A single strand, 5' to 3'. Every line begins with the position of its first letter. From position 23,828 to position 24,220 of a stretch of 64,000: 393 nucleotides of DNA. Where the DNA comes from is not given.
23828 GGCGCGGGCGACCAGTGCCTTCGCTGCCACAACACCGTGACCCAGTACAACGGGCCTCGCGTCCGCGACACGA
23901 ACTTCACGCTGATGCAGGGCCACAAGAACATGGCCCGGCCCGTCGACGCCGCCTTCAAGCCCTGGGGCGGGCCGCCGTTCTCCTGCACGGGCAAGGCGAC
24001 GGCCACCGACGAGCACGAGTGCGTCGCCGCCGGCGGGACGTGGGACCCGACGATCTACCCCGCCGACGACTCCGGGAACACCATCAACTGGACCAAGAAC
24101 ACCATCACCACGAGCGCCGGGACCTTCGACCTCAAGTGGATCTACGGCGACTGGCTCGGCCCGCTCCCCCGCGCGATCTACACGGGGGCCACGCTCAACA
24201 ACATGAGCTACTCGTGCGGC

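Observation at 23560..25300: Previously undescribed Cys-flanked G-G-T-W repeat array interleaved with haem-binding sites in cytochrome 1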

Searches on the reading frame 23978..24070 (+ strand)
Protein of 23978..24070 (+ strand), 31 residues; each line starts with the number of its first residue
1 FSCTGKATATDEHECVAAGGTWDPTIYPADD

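Call 34: search_protein_representatives(alignment_id=A3)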
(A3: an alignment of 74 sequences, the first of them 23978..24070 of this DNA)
Query: 74 sequences, 31 profile positions. Proteins with E-value up to 0.001 (for the whole library): 361; up to 1e-10: 68; up to 1e-30: 3. The best 150 are listed.
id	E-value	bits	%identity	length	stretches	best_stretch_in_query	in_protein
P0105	3.0e-46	169.9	-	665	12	3-30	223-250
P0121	3.3e-41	153.8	-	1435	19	1-26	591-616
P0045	5.6e-37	140.4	-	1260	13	1-25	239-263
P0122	1.3e-28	113.8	-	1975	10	2-29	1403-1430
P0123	6.8e-28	111.6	-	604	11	3-25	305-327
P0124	1.2e-26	107.7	-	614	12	4-27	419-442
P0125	2.4e-25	103.5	-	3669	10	2-23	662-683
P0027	2.1e-24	100.5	-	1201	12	1-28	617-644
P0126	2.2e-24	100.4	-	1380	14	1-28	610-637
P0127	2.5e-24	100.3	-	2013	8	4-23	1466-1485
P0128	3.3e-24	99.9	-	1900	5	1-30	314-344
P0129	4.1e-24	99.6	-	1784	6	3-24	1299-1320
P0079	9.2e-24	98.5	-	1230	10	1-31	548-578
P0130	5.0e-23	96.1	-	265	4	1-25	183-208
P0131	2.1e-20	87.8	-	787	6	2-24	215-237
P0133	8.8e-20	85.8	-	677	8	1-24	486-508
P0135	3.6e-19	83.9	-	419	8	2-24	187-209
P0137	3.2e-18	80.9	-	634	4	2-29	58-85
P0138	1.7e-17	78.6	-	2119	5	2-27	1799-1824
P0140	1.3e-16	75.8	-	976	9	2-29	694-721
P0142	1.4e-15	72.5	-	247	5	1-20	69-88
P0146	2.9e-15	71.5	-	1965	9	2-29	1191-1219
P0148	7.9e-15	70.1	-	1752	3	2-29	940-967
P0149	8.3e-15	70.0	-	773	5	1-24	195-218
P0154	2.0e-14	68.8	-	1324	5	1-29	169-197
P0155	7.2e-14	67.1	-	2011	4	1-30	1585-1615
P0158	3.7e-13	64.8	-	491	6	3-30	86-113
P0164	3.1e-12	61.9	-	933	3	6-26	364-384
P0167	6.4e-12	60.9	-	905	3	2-26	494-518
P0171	2.1e-11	59.2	-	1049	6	4-24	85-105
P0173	3.4e-11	58.6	-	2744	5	3-23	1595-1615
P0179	7.2e-11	57.5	-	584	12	1-21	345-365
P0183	3.9e-10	55.2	-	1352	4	2-30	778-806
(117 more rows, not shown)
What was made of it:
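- On C-x10-C-x3-G-G-x-W mini-domain (uncurated; type copies in T4 gp8 and gp10): There is some circularity, because those units were first found with a cytochrome-derived profile (call 34).
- Breadth: a profile of 74 units found 361 proteins at E<=1e-3 and 68 at E<=1e-10 among 1.84e9 representatives (call 34).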

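Call 36: search_protein_families(library=pfam, proteins=[P0122, P0123, P0124, P0130, P0131, P0135, P0140, P0142, P0133, P0127], max_evalue=0.1)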
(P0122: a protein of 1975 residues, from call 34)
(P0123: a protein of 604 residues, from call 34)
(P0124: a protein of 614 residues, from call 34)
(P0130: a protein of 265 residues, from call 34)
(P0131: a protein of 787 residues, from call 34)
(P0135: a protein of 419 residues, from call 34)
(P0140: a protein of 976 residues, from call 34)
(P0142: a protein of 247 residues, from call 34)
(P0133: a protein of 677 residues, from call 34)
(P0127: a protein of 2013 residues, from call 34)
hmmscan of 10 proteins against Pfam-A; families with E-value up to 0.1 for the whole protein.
P0122 (1975 aa): 0 families

P0123 (604 aa): 1 family
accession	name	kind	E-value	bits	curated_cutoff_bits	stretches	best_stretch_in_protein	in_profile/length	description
PF07963.17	N_methyl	-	9.4e-06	25.4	21.2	1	9-34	1-26/27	Prokaryotic N-terminal methylation motif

P0124 (614 aa): 1 family
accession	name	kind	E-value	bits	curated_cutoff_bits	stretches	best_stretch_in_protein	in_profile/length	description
PF07963.17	N_methyl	-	4.4e-05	23.3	21.2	1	7-31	2-26/27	Prokaryotic N-terminal methylation motif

P0130 (265 aa): 1 family
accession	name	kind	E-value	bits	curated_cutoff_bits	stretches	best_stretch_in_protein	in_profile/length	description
PF09215.16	Phage-Gp8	-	0.075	12.5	25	0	169-212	125-168/337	Bacteriophage T4, Gp8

P0131 (787 aa): 2 families
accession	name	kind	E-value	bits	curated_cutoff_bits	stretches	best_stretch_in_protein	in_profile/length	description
PF03906.20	Phage_T7_tail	-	0.0024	18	25.2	1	9-94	8-89/157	Phage T7 tail fibre protein, N-terminal domain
PF21061.3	Reovirus_L2_7th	-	0.068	13.6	27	0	256-289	9-42/99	Reovirus core-spike protein lambda-2 (L2), 7th domain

P0135 (419 aa): 1 family
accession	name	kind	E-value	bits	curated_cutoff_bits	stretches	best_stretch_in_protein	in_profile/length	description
PF21430.3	DTP-pb9_B-dom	-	0.0075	16.7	27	1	109-140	32-63/85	Distal tail protein pb9, B domain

P0140 (976 aa): 1 family
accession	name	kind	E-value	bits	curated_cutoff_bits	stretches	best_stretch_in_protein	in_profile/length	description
PF07822.16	Toxin_13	-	0.00021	21.8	21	1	801-847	3-49/55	Neurotoxin B-IV-like protein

P0142 (247 aa): 0 families

P0133 (677 aa): 3 families
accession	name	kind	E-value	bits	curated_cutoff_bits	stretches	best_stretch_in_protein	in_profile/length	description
PF07974.19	EGF_2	-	0.0002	22.1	22.1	1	645-670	7-32/32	EGF-like domain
PF23106.1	EGF_Teneurin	-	0.021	15.3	24.3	1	645-670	4-27/30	Teneurin-like EGF domain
PF19819.4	DUF6302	-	0.088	13.4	27.2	0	532-571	56-95/135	Family of unknown function (DUF6302)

P0127 (2013 aa): 1 family
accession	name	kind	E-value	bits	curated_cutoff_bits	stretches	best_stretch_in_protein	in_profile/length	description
PF09479.16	Flg_new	-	2.4e-15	56.8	27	2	1657-1682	25-50/65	Listeria-Bacteroides repeat domain (List_Bact_rpt)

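Call 38: list_cluster_members(proteins=[P0122, P0123, P0124, P0125, P0128, P0131, P0135, P0140, P0129, P0164])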
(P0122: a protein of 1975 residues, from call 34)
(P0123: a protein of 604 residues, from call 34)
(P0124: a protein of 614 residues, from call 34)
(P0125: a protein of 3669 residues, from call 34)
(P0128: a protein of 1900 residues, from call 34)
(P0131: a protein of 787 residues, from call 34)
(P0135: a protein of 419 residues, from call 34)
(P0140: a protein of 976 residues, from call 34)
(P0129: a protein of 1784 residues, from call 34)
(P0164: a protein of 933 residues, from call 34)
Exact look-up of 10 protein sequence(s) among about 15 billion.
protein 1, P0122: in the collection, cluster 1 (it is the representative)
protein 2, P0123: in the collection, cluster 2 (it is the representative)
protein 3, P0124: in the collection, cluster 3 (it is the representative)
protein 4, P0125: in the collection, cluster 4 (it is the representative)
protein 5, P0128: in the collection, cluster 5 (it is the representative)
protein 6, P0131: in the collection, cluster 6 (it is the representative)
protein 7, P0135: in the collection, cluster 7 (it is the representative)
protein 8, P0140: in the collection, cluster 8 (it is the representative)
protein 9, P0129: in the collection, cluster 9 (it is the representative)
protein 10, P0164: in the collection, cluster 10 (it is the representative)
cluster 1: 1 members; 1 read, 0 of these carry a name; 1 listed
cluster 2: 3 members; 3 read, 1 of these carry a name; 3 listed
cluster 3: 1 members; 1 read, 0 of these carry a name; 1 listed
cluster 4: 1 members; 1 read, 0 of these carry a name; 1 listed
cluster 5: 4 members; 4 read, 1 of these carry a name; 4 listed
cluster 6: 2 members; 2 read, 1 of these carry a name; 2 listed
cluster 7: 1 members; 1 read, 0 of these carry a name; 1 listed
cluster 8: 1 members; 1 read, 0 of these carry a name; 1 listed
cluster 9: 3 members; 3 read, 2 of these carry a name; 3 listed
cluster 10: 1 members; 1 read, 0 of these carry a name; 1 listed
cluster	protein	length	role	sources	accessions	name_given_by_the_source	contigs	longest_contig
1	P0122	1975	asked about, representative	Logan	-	-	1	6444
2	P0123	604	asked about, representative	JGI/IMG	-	-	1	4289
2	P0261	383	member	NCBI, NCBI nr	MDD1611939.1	MAG: prepilin-type N-terminal cleavage/methylation domain-containing protein, partial ... | prepilin-type N-terminal cleavage/methylation domain-containing protein [Methylococcaceae ...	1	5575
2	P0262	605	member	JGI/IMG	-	-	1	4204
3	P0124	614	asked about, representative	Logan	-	-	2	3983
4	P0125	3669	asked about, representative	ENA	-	-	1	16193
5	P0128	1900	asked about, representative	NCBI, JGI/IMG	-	-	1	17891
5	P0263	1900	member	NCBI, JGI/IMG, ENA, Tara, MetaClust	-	strand:- start:5794 stop:11496 length:5703 start_codon:yes stop_codon:yes ... | TARA_133_DCM_0.22-3_scaffold327939_1_gene387257 "" ""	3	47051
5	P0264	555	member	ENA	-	-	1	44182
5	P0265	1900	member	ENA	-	-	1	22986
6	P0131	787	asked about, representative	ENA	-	-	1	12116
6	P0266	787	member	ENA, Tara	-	strand:+ start:5489 stop:7852 length:2364 start_codon:yes stop_codon:yes ...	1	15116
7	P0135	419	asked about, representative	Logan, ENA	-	-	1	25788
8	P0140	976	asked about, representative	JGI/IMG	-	-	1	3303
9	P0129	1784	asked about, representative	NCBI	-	-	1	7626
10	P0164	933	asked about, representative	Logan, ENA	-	-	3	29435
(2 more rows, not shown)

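Call 39: search_protein_families(library=ncbifam, proteins=[P0122, P0123, P0124, P0130, P0131, P0135, P0140, P0142, P0128, P0164], max_evalue=0.1)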
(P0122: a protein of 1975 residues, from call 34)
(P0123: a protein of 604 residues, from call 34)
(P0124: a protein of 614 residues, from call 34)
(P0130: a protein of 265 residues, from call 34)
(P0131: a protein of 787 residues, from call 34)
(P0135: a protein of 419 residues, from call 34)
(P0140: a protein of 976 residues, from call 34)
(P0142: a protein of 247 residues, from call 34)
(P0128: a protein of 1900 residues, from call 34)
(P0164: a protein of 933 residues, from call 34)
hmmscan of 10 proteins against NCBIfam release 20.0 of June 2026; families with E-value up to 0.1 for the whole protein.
P0122 (1975 aa): 1 family
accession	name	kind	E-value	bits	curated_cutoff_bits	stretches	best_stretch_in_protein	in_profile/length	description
TIGR02149.1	glgA_Coryne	subfamily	0.029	13.5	302.4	0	1561-1609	188-236/391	glycogen synthase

P0123 (604 aa): 6 families
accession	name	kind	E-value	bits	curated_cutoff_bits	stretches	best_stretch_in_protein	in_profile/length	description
TIGR01708.2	typeII_sec_gspH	equivalog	5.4e-05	23.2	80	1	12-55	1-44/169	type II secretion system minor pseudopilin GspH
TIGR02532.1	IV_pilin_GFxxxE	domain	0.00075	19.2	16.3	1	12-35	1-24/24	prepilin-type N-terminal cleavage/methylation domain-containing protein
NF041775.1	typeIV_PilA_Myxo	equivalog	0.00076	19.5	400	1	10-87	8-81/214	type IV pilin protein PilA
TIGR01710.1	typeII_sec_gspG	equivalog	0.0011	19.1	88.85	1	14-61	2-49/134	type II secretion system major pseudopilin GspG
NF007800.0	PRK10506.1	equivalog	0.0023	17.8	158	1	8-53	4-49/163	prepilin peptidase-dependent protein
NF007862.0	PRK10574.1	equivalog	0.014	15.5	138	1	9-35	1-27/145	prepilin peptidase-dependent pilin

P0124 (614 aa): 6 families
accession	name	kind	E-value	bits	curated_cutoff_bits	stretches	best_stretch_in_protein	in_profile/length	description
TIGR01708.2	typeII_sec_gspH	equivalog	2.9e-05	24.1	80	1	9-51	1-43/169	type II secretion system minor pseudopilin GspH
TIGR02532.1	IV_pilin_GFxxxE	domain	0.0007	19.3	16.3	1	10-32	2-24/24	prepilin-type N-terminal cleavage/methylation domain-containing protein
NF041775.1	typeIV_PilA_Myxo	equivalog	0.0012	18.9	400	1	4-82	5-79/214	type IV pilin protein PilA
TIGR01710.1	typeII_sec_gspG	equivalog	0.0036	17.3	88.85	1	10-58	1-49/134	type II secretion system major pseudopilin GspG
NF007800.0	PRK10506.1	equivalog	0.021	14.7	158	1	5-48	4-47/163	prepilin peptidase-dependent protein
TIGR04495.1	RiPP_XyeA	equivalog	0.072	13.3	33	0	241-262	17-38/50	XyeA family cyclophane-containing RiPP triceptide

P0130 (265 aa): 1 family
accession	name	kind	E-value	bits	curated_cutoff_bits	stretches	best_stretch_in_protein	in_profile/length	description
NF009623.0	PRK13130.1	equivalog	0.042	14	68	0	186-227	8-49/56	RNA-protein complex protein Nop10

P0131 (787 aa): 0 families

P0135 (419 aa): 0 families

P0140 (976 aa): 0 families

P0142 (247 aa): 0 families

P0128 (1900 aa): 0 families

P0164 (933 aa): 0 families

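Call 40: search_protein_families(library=phrogs, proteins=[P0131, P0135, P0164, P0167, P0149, P0130, P0154, P0137], max_evalue=0.001)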
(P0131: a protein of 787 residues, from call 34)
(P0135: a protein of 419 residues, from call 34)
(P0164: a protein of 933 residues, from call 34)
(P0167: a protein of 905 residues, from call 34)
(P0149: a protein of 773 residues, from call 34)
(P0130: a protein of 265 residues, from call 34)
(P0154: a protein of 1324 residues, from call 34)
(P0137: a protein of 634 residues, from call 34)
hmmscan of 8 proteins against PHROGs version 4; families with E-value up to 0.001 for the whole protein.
P0131 (787 aa): 11 families
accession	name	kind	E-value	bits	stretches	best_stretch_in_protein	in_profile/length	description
phrog_1640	-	tail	3.4e-20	73.7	1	1-122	1-128/765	tail protein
phrog_30017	-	unknown function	9.9e-17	61.1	1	1-125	1-130/1025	-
phrog_13893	-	tail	1.8e-12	47.4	1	1-122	1-128/648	tail protein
phrog_28871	-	unknown function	6.1e-12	45.2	1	2-112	2-111/946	-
phrog_6518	-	tail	9.3e-12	44.8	1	11-113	8-113/793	tail fiber protein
phrog_8649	-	unknown function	9.8e-10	38.6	1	1-135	1-141/743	-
phrog_32960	-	unknown function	4.8e-09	36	1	1-135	1-141/762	-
phrog_36601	-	tail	1.1e-07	31.4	1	1-135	15-155/1084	tail fiber protein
phrog_17220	-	unknown function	4.8e-07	29.4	1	1-118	1-123/868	-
phrog_38237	-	unknown function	7e-07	28.9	1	1-134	1-140/697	-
phrog_5662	-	tail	6e-05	22.6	1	2-118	2-124/729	tail fiber protein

P0135 (419 aa): 1 family
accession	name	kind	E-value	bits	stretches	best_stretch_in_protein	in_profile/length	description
phrog_1302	-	tail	5.3e-19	69.5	1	1-133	3-137/201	distal tail protein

P0164 (933 aa): 4 families
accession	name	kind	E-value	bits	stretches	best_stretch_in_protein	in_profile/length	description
phrog_511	-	head and packaging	4.8e-91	307.4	1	1-861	320-829/862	internal virion protein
phrog_17680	-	unknown function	1.3e-15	58.7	2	3-138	4-126/356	-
phrog_26027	-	unknown function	5.4e-07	30.3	1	668-814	4-137/201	-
phrog_977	-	tail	7.2e-05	22.9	0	466-502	139-174/333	baseplate wedge subunit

P0167 (905 aa): 4 families
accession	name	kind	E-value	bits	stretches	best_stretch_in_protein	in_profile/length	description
phrog_511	-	head and packaging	1.9e-106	358.3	1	1-903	320-859/862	internal virion protein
phrog_26027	-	unknown function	2.3e-15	57.6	1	698-902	1-199/201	-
phrog_17680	-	unknown function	3.2e-14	54.1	2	2-150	3-127/356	-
phrog_977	-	tail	4.6e-06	26.9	0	434-491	109-164/333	baseplate wedge subunit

P0149 (773 aa): 11 families
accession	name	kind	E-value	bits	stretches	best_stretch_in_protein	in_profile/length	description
phrog_30017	-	unknown function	8.3e-20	71.3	1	3-128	3-131/1025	-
phrog_1640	-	tail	2.3e-16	61.1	1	5-124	5-128/765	tail protein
phrog_13893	-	tail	1e-15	58.2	1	10-124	10-128/648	tail protein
phrog_28871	-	unknown function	4.1e-15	55.7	1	5-117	5-114/946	-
phrog_6518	-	tail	1.5e-13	50.7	1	10-115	7-113/793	tail fiber protein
phrog_8649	-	unknown function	4e-09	36.6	1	10-116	10-120/743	-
phrog_36601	-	tail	1.6e-08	34.2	1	10-123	24-141/1084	tail fiber protein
phrog_17220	-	unknown function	4.7e-08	32.7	1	10-120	10-123/868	-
phrog_32960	-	unknown function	8e-08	32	1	10-114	10-118/762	-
phrog_38237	-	unknown function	1.2e-07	31.4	1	10-121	10-125/697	-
phrog_5662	-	tail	4.9e-07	29.5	1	10-122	10-126/729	tail fiber protein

P0130 (265 aa): 1 family
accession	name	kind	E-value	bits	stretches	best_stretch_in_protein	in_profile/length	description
phrog_977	-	tail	0.00075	19.6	0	87-116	136-164/333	baseplate wedge subunit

P0154 (1324 aa): 0 families

P0137 (634 aa): 1 family
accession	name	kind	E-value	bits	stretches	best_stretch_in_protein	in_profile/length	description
phrog_977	-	tail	2.1e-05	24.7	0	169-197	141-169/333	baseplate wedge subunit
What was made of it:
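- PHROG assignments include tail fibre, distal tail, internal virion protein and baseplate wedge (call 40).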

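Call 42: search_solved_structures(query=A3, max_evalue=10, show_alignments=5)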
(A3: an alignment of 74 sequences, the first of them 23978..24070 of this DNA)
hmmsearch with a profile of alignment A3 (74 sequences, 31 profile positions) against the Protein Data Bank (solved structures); distinct sequences matched with E-value up to 10: 2.
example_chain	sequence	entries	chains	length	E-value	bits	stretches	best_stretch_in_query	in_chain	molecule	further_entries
7kgv_C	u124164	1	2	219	0.19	14.9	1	6-26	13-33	Monoclonal antibody Fab heavy chain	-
9f4a_FA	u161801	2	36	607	1.4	12.2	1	13-26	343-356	Baseplate wedge protein gp10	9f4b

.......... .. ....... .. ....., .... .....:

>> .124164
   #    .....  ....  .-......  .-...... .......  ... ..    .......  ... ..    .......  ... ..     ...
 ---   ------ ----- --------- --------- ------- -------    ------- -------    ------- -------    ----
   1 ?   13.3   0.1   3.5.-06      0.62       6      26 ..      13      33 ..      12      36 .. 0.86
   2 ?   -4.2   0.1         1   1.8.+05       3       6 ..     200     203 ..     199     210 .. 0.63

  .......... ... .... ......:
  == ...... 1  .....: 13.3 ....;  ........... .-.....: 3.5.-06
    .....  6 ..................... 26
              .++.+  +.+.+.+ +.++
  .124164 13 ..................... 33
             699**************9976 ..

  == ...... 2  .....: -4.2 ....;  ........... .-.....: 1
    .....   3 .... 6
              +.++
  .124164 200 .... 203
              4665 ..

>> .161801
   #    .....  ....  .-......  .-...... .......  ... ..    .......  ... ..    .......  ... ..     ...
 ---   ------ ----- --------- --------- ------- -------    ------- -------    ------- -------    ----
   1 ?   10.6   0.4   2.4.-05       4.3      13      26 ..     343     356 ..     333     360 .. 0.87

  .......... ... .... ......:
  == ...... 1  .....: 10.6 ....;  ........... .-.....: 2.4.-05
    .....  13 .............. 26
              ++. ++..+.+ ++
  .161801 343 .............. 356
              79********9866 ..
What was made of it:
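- Closest known: T4-type gp10 domain 3. Same: 9F4A gp10 has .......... (call 42).
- Tried and rejected: The unit profile against PDB sequences gave no significant hit, but a 9F4A gp10 match at E=1.4 was a lead (call 42).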

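Call 49: search_protein_families(library=pfam, alignment_id=A5, max_evalue=0.001)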
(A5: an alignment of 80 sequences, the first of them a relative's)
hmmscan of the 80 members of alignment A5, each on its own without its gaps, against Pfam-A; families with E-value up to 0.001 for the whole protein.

A. member 1, P0123 (604 aa): 1 family
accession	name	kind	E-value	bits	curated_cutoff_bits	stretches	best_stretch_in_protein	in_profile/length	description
PF07963.17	N_methyl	-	9.4e-06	25.4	21.2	1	9-34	1-26/27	Prokaryotic N-terminal methylation motif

B. families by the number of members that match (of 80 scanned): 26 families (the first 25 are shown)
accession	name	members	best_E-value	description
PF07963.17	N_methyl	19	1.2e-09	Prokaryotic N-terminal methylation motif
PF22670.1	Gp10_D3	3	4e-05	Baseplate wedge protein gp10 domain 3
PF25390.1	WD40_RLD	2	2.2e-28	RCC1-like domain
PF13540.12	RCC1_2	2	6.8e-18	Regulator of chromosome condensation (RCC1) repeat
PF07974.19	EGF_2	2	2.7e-12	EGF-like domain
PF01833.30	TIG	2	2.2e-11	IPT/TIG domain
PF13400.11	Tad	2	7.4e-09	Putative Flp pilus-assembly TadE/G-like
PF09215.16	Phage-Gp8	2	1.8e-07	Bacteriophage T4, Gp8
PF11649.13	T4_neck-protein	1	4.4e-36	Virus neck protein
PF23106.1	EGF_Teneurin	1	1.9e-19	Teneurin-like EGF domain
PF00041.27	fn3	1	3e-18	Fibronectin type III domain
PF09327.17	Phage_Tail_Tip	1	5.2e-17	Bacteriophage tail tip fiber protein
PF00092.34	VWA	1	2.6e-12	von Willebrand factor type A domain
PF00415.24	RCC1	1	1e-11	Regulator of chromosome condensation (RCC1) repeat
PF13385.13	Laminin_G_3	1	2.5e-10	Concanavalin A-like lectin/glucanases superfamily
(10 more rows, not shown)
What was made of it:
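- Closest known: Bacteriophage T4-type baseplate wedge protein gp8. Same: Module-bearing metagenomic proteins hit Phage-Gp8 and phrog_977 at the module positions (calls 36, 40, 49).
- Closest known: T4-type gp10 domain 3. Same: Three module-bearing proteins hit Gp10_D3 at E as low as 4e-5 (call 49).
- N_methyl is present in 19 of 80 scanned (call 49).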

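Call 57: search_solved_structures(query=P0137, max_evalue=1, show_alignments=3)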
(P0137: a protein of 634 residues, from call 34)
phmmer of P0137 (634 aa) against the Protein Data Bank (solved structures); distinct sequences matched with E-value up to 1: 3.
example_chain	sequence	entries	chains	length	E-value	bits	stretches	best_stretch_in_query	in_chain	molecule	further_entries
2g4r_A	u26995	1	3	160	0.52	12.3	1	327-398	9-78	molybdopterin biosynthesis Mog protein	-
2wla_A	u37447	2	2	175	0.61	12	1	103-208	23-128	DPS-LIKE PEROXIDE RESISTANCE PROTEIN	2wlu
2xgw_A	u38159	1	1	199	0.69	11.8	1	102-205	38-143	PEROXIDE RESISTANCE PROTEIN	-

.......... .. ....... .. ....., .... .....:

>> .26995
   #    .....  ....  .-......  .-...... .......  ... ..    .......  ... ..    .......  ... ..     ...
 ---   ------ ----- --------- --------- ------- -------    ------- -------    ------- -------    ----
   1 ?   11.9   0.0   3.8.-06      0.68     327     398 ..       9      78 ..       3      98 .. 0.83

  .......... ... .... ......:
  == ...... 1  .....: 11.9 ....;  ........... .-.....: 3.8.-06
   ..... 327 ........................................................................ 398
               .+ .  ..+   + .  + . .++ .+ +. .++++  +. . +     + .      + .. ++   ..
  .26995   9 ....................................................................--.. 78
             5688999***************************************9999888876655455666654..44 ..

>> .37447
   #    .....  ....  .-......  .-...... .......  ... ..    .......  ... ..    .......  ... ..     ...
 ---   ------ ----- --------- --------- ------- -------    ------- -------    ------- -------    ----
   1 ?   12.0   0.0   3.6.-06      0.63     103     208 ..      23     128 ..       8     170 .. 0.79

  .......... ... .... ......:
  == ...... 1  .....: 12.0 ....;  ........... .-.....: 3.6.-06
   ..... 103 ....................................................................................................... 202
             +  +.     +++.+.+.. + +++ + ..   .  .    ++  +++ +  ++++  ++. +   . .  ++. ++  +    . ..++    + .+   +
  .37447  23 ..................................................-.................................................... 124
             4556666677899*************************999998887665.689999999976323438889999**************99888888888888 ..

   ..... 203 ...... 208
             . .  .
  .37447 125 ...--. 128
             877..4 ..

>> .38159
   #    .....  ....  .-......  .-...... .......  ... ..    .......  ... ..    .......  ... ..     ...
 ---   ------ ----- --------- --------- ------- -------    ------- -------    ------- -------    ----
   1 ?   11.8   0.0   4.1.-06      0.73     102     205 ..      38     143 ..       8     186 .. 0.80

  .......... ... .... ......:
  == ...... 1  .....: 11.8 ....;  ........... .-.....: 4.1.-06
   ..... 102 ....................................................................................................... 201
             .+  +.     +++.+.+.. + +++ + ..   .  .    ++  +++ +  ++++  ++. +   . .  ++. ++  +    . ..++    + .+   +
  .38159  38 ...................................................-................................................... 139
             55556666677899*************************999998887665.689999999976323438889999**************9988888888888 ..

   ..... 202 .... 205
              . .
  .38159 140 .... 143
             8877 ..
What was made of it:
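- Tried and rejected: phmmer of P0137 against PDB gave nothing relevant (call 57).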
